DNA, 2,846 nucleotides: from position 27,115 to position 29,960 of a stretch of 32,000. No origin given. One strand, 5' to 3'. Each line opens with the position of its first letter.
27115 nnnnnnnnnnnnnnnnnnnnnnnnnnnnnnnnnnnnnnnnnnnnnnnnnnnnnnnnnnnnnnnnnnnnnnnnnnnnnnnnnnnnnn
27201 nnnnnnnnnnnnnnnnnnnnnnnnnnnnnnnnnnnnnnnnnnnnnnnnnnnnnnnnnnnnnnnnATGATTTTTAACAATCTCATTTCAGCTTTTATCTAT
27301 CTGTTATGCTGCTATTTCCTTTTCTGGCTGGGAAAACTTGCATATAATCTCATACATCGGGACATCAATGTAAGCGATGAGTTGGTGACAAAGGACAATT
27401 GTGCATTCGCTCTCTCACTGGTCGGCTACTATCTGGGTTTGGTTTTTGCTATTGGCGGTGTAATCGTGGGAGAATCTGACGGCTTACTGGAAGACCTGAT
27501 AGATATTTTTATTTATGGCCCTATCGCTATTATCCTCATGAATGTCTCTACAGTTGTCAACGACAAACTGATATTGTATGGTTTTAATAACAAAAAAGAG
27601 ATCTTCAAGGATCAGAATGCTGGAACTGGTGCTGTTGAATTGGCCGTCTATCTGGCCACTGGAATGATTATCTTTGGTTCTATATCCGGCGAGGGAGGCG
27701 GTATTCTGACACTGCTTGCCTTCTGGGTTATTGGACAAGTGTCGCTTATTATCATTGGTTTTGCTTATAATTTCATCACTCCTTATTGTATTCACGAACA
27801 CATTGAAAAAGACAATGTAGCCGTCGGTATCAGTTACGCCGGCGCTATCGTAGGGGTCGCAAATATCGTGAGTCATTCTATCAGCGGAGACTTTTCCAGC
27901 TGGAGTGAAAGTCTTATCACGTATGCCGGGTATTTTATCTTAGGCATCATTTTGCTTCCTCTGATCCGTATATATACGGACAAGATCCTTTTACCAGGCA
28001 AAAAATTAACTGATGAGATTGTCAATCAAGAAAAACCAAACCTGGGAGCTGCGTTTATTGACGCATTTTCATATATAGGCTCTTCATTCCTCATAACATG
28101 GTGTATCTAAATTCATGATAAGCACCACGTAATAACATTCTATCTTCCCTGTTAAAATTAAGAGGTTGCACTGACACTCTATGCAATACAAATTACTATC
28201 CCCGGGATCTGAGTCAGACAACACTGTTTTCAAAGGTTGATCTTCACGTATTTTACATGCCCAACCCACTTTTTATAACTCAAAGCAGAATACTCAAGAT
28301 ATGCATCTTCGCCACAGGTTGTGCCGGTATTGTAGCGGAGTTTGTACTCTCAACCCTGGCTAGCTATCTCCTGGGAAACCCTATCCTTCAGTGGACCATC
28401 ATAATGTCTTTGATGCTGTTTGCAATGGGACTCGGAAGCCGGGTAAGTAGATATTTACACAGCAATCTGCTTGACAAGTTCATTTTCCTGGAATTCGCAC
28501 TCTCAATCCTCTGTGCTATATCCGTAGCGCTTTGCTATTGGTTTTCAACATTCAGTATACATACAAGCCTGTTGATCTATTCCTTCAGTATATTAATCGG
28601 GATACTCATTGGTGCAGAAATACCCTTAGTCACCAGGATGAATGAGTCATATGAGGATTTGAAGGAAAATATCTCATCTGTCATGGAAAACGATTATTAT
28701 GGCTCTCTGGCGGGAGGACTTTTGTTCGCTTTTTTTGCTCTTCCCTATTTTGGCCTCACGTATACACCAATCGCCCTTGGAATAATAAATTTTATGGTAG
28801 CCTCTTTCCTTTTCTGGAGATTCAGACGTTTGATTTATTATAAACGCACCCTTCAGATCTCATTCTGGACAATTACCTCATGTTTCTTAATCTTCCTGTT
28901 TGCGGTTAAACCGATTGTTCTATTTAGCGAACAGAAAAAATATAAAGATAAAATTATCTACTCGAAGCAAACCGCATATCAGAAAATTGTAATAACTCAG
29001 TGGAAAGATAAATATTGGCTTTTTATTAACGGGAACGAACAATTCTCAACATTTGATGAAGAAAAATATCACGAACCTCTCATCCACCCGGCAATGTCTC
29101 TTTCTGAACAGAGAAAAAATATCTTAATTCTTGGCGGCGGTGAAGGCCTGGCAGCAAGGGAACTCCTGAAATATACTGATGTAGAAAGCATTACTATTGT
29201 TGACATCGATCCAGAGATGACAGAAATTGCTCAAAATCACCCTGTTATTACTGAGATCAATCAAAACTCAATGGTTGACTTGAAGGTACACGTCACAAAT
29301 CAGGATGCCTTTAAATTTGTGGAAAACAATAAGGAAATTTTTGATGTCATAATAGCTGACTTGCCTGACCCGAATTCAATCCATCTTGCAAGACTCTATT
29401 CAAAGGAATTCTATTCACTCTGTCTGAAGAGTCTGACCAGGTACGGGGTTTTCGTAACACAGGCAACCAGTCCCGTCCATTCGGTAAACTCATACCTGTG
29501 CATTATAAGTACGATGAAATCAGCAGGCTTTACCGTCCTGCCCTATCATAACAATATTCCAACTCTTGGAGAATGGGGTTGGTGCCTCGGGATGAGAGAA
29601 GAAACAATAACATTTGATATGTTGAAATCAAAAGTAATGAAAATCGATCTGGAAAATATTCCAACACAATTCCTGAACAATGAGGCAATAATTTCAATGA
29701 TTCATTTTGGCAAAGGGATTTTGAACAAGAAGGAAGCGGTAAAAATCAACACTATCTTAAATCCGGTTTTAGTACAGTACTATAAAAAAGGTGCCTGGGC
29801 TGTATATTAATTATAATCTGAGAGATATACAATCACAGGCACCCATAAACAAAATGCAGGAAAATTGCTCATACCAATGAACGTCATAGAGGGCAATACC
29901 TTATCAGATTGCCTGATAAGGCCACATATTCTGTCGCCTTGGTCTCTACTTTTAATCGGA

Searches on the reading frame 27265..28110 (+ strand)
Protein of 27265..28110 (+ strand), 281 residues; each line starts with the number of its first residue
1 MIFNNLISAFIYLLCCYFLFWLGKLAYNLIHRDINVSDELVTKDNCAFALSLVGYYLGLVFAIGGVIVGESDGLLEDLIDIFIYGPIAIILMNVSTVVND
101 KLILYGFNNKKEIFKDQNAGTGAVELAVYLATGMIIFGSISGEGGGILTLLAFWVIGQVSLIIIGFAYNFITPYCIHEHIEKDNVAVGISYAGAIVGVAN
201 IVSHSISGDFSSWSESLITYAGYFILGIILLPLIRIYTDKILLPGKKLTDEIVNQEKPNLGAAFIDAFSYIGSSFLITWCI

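Call 10: search_protein_families(library=pfam, proteins=[window:27265-28110:+], max_evalue=0.01)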
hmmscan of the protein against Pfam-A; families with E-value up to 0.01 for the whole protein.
window:27265-28110:+ (281 aa): 1 family
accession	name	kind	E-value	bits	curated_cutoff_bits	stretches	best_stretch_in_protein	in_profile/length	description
PF03994.20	DUF350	-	1.2e-55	187.7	26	2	146-281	5-133/133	Domain of Unknown Function (DUF350)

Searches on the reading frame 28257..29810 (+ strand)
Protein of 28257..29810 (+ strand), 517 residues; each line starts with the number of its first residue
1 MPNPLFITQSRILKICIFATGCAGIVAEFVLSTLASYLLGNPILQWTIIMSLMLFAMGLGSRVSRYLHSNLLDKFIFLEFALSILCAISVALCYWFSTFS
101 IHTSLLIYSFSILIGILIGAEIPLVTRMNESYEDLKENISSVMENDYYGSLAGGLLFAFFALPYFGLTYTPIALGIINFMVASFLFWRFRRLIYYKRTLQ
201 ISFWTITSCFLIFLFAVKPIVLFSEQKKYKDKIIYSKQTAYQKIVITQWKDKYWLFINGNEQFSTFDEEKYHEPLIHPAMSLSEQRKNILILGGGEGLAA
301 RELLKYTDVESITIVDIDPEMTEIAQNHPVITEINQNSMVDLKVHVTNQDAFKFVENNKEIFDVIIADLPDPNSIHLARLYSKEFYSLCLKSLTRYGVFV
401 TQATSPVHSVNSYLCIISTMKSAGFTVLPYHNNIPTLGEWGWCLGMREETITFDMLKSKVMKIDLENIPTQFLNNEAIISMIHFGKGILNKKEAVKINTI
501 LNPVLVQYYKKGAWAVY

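Call 10: search_protein_families(library=pfam, proteins=[window:28257-29810:+], max_evalue=0.01)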
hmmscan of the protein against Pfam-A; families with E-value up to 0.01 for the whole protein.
window:28257-29810:+ (517 aa): 5 families
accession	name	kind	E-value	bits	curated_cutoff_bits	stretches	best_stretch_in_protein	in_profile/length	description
PF01564.23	Spermine_synth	-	4.5e-37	127.8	22.9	1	269-450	2-179/186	Spermine/spermidine synthase domain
PF13649.12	Methyltransf_25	-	0.00015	22.8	27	1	289-367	1-70/97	Methyltransferase domain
PF13489.12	Methyltransf_23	-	0.0024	18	27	1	279-367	16-87/164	Methyltransferase domain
PF08242.18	Methyltransf_12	-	0.004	18.3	30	1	290-367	1-71/98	Methyltransferase domain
PF01170.24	UPF0020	-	0.0092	16.1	22.3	0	312-395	79-154/197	RMKL-like, methyltransferase domain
